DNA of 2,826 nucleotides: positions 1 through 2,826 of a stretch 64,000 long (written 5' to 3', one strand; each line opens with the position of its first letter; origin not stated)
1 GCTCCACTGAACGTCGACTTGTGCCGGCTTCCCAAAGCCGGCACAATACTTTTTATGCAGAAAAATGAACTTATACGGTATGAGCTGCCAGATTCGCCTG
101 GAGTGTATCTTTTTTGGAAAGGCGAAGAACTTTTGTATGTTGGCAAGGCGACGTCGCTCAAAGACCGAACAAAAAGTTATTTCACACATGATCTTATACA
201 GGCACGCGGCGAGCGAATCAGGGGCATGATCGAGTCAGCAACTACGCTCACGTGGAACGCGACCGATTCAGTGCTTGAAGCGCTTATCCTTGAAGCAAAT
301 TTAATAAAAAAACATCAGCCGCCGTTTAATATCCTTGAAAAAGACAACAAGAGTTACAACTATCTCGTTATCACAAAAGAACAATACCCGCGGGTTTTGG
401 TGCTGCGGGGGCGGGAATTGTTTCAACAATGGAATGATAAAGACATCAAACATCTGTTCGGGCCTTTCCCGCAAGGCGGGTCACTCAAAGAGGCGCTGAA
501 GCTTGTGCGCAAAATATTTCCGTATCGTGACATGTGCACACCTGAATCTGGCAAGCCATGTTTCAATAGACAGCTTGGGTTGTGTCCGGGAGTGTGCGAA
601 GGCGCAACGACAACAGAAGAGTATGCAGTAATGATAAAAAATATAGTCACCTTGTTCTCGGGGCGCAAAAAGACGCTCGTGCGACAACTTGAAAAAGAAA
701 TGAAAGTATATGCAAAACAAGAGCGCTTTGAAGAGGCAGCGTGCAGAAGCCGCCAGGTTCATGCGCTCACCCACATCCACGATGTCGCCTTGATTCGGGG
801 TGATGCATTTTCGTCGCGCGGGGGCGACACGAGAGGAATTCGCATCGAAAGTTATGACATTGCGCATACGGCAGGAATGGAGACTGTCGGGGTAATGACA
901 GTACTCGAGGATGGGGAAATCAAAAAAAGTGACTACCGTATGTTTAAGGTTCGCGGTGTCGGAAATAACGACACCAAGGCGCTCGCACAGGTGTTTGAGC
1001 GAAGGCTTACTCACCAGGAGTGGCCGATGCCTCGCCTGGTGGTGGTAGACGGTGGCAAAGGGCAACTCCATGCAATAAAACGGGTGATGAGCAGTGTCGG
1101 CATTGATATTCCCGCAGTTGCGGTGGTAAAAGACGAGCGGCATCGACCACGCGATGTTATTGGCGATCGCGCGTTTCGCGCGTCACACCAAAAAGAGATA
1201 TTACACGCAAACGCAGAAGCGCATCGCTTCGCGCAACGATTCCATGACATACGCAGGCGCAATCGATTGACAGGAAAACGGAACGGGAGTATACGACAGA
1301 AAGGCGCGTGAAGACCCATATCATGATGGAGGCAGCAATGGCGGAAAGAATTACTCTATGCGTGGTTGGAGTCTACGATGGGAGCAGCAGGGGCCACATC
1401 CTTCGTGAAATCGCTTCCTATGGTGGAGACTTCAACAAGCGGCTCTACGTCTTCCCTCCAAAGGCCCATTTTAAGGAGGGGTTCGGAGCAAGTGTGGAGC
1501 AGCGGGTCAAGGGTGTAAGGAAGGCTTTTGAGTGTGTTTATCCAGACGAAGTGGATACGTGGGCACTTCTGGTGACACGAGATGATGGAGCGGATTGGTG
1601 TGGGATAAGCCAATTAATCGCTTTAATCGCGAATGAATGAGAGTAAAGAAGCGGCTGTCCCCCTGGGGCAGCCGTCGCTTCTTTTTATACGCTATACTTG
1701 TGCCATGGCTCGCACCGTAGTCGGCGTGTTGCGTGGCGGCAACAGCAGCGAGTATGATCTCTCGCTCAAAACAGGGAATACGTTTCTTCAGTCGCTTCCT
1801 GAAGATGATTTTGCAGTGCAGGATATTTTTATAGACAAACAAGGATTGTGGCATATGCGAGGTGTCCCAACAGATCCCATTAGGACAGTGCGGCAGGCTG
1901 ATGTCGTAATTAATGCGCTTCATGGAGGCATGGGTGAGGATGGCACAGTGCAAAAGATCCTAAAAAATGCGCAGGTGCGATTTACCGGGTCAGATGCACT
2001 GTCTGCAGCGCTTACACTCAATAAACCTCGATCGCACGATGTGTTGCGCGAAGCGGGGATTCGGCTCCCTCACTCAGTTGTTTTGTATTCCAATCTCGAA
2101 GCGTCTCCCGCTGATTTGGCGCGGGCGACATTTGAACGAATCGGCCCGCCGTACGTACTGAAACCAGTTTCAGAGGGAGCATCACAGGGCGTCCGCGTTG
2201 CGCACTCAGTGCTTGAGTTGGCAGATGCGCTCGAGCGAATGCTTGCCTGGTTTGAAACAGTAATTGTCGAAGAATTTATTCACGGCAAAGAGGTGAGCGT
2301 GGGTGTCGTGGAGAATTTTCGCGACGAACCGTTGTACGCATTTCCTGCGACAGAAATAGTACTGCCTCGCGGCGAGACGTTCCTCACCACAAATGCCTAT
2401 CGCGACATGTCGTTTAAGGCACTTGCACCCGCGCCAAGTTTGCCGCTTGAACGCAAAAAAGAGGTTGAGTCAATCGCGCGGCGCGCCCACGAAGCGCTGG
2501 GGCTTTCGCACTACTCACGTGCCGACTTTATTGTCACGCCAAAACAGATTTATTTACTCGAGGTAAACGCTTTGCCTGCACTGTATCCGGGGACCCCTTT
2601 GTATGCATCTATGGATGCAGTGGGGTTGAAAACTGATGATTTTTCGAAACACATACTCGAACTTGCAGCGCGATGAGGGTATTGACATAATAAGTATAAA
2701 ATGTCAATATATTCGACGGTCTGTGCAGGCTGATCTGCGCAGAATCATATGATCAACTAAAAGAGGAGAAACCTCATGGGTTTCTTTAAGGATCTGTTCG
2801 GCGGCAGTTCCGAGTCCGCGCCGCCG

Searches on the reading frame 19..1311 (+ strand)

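Call 102: search_protein_families(library=pfam, proteins=[window:19-1311:+], max_evalue=0.00001)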
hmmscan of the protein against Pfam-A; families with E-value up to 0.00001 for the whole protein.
window:19-1311:+ (430 aa): 1 family
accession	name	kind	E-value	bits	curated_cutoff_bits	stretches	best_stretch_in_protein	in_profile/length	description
PF08459.17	UvrC_RNaseH_dom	-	4e-32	111.7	22.3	1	275-410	12-152/159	UvrC RNAse H endonuclease domain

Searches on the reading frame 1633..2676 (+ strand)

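Call 102: search_protein_families(library=pfam, proteins=[window:1633-2676:+], max_evalue=0.00001)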
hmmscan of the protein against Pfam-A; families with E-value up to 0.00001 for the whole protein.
window:1633-2676:+ (347 aa): 5 families
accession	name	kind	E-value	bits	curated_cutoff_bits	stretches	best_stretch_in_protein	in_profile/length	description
PF07478.18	Dala_Dala_lig_C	-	7.8e-27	94.5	24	1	138-342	2-203/204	D-ala D-ala ligase C-terminus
PF01820.27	Dala_Dala_lig_N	-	2.7e-19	70.3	34.6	2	83-120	84-121/121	D-ala D-ala ligase N-terminus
PF02655.19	ATP-grasp_3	-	2.6e-12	47.6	23.2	1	130-313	3-155/160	ATP-grasp domain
PF02222.28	ATP-grasp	-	3.6e-06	27.2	27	1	156-291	17-139/179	ATP-grasp domain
PF02786.22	CPSase_L_D2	-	4e-06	26.9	19.8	1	157-313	24-178/211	Carbamoyl-phosphate synthase L chain, ATP binding domain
